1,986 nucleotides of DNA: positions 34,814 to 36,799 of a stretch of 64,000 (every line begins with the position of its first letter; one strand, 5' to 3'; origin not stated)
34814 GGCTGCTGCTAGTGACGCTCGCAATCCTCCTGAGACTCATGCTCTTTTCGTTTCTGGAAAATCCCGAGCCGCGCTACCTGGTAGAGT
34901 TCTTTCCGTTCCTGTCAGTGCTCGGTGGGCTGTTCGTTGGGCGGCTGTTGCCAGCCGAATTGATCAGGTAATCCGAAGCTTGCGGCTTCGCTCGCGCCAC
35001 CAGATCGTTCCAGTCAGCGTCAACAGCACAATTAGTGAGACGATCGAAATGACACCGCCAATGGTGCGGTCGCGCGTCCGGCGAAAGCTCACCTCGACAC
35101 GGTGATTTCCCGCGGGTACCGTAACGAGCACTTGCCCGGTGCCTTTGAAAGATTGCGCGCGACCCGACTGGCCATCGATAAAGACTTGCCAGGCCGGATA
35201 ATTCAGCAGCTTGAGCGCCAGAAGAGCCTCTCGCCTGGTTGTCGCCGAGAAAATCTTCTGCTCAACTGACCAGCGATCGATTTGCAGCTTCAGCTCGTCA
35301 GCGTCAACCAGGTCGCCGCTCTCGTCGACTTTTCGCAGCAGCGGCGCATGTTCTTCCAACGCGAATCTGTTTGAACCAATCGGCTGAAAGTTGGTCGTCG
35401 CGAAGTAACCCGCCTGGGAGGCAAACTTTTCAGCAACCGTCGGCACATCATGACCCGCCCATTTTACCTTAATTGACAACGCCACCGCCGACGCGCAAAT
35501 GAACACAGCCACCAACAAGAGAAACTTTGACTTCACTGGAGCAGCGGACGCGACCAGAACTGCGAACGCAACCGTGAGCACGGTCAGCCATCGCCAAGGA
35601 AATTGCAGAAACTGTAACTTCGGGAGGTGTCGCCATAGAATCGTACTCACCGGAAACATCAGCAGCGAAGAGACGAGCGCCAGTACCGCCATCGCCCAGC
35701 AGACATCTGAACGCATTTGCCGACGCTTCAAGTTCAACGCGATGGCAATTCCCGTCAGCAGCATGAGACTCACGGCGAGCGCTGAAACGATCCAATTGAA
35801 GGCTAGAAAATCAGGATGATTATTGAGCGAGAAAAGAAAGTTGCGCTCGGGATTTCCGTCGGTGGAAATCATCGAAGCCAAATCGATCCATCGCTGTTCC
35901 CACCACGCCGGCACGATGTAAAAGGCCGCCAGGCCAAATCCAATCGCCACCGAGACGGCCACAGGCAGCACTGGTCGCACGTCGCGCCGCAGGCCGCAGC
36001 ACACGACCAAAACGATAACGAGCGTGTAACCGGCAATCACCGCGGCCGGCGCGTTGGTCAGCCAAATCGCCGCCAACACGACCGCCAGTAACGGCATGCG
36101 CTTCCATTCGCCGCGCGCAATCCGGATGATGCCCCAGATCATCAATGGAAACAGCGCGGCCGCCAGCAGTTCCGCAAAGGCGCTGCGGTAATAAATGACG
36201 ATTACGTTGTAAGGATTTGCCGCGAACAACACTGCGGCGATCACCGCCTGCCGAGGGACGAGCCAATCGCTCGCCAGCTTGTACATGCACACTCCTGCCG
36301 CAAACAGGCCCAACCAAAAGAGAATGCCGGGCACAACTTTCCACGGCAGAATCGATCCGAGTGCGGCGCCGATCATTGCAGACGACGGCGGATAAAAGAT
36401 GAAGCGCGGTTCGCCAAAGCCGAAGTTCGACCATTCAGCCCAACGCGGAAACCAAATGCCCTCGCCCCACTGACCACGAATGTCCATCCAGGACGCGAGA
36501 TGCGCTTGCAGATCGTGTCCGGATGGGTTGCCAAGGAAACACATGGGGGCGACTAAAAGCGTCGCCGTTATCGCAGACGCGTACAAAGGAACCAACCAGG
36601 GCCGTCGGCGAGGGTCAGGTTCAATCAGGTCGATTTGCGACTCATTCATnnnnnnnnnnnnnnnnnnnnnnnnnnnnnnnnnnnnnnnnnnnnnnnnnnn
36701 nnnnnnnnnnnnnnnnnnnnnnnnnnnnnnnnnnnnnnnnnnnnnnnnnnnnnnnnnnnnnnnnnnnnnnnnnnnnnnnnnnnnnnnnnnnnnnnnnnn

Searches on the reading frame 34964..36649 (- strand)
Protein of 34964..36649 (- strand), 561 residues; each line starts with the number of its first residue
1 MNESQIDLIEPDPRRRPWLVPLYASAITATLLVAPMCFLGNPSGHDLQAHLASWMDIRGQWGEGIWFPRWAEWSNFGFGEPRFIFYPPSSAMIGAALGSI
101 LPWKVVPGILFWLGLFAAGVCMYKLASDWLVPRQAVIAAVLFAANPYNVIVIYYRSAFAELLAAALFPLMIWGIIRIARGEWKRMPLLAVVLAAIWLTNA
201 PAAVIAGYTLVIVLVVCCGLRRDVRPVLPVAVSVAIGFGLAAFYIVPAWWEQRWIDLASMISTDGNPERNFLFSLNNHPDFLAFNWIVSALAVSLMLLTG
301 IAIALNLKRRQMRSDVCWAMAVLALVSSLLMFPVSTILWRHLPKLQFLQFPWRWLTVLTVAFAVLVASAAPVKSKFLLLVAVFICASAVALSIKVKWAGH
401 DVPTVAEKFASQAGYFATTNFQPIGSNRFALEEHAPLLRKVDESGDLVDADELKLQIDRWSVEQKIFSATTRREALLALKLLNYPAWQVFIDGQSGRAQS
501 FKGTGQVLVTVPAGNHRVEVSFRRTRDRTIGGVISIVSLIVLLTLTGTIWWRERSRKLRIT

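Call 7: search_protein_families(library=pfam, proteins=[window:34964-36649:-])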
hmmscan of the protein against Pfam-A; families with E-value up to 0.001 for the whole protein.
window:34964-36649:- (561 aa): 2 families
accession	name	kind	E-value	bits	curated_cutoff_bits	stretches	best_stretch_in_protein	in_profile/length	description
PF10131.15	PTPS_related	-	8.6e-09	34.8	26.4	1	84-411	2-323/621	6-pyruvoyl-tetrahydropterin synthase related domain; membrane protein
PF09586.16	YfhO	-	2.5e-05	23.3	28.5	0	109-389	94-381/835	Bacterial membrane protein YfhO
